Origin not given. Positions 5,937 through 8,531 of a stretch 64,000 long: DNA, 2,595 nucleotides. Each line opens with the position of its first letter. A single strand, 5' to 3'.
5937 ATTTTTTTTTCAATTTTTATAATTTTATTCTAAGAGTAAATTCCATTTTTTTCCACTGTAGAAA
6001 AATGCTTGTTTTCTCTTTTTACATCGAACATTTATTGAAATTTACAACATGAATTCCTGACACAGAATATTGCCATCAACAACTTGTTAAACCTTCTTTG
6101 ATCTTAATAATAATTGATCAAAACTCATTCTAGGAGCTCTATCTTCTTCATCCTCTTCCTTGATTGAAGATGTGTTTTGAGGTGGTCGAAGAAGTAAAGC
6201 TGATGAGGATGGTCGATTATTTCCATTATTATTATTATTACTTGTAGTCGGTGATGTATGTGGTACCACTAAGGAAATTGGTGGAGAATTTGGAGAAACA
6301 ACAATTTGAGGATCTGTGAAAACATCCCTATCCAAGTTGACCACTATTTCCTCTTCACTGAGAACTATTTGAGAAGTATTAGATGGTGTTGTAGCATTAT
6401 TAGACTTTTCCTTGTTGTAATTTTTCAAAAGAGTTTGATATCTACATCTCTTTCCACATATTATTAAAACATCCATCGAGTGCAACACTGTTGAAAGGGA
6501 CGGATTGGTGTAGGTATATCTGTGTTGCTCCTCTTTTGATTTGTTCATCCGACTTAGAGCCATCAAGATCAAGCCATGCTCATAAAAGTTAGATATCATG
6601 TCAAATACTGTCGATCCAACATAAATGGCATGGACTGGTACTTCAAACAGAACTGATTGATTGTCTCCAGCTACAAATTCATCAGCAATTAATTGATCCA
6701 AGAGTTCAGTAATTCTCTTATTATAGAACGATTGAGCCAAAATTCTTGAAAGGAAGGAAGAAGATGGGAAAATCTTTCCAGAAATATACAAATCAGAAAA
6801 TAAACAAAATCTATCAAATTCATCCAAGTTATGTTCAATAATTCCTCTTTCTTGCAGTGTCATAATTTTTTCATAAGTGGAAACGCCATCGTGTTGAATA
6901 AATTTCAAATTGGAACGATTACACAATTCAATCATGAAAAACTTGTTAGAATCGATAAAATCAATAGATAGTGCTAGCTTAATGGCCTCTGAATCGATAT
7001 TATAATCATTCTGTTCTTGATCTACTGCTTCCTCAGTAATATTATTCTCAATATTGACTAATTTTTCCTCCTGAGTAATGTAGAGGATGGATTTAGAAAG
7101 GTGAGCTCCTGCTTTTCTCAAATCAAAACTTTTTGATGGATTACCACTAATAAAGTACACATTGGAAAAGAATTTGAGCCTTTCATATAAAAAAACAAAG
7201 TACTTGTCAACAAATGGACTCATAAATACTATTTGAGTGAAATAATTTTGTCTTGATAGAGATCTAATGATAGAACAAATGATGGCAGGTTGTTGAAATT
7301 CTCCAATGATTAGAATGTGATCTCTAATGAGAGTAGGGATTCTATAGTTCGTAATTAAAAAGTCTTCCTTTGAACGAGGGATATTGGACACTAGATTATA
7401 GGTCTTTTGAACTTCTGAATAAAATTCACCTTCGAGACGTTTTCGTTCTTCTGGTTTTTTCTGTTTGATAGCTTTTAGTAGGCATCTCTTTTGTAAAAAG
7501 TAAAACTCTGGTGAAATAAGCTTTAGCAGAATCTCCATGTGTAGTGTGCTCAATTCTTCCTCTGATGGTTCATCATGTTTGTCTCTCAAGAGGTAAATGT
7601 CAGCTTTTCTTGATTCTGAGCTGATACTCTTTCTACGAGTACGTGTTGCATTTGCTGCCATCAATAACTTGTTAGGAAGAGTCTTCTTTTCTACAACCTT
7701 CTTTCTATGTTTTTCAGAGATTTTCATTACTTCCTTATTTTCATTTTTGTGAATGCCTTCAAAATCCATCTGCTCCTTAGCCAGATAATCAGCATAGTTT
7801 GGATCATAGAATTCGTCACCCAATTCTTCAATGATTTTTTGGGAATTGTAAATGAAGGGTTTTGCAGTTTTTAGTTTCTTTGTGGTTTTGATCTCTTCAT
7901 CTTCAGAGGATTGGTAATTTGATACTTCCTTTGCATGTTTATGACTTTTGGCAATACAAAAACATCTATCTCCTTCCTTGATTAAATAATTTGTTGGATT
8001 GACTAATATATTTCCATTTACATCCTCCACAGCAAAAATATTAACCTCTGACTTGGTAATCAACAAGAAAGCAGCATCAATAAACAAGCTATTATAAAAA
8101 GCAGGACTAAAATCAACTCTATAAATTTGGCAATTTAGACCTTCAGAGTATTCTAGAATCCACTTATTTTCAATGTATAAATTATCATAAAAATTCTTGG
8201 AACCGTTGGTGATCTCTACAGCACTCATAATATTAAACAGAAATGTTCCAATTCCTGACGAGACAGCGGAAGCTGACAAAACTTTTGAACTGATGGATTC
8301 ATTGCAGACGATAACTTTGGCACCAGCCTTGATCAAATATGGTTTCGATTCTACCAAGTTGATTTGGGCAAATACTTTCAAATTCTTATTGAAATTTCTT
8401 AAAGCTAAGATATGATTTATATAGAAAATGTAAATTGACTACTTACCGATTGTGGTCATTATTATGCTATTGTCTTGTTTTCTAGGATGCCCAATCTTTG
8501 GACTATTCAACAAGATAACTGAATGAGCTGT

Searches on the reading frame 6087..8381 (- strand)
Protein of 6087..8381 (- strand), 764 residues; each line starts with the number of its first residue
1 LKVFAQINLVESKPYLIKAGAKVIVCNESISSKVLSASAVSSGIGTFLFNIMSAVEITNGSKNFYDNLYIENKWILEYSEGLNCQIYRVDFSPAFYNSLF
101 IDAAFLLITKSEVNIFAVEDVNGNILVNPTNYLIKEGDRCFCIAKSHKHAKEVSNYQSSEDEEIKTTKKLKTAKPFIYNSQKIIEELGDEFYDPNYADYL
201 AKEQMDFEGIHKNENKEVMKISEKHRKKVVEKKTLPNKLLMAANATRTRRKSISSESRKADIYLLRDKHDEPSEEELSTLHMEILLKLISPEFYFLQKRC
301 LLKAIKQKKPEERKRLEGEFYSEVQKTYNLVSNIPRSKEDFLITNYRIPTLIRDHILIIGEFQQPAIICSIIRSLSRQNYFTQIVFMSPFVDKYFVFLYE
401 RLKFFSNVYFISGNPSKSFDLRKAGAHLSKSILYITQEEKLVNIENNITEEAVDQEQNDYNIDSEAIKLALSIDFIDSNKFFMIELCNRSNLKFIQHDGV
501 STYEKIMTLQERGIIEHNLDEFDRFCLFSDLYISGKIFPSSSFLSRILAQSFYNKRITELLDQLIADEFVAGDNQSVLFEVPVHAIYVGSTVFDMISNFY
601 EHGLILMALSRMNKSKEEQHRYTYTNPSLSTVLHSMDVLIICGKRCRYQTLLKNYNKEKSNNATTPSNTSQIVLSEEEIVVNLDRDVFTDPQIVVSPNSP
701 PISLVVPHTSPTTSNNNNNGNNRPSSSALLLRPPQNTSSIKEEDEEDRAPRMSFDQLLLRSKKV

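Call 45: search_protein_families(library=pfam, proteins=[window:6087-8381:-], max_evalue=0.001)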
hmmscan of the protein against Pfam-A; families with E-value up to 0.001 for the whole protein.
window:6087-8381:- (764 aa): 2 families
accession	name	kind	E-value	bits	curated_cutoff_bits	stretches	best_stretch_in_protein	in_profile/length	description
PF03493.23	BK_channel_a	-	1.4e-11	45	26.8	1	24-118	3-90/90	Calcium-activated BK potassium channel alpha subunit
PF22614.2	Slo-like_RCK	-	4.3e-07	30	24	1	353-445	3-91/119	Calcium-activated potassium channel slowpoke-like RCK domain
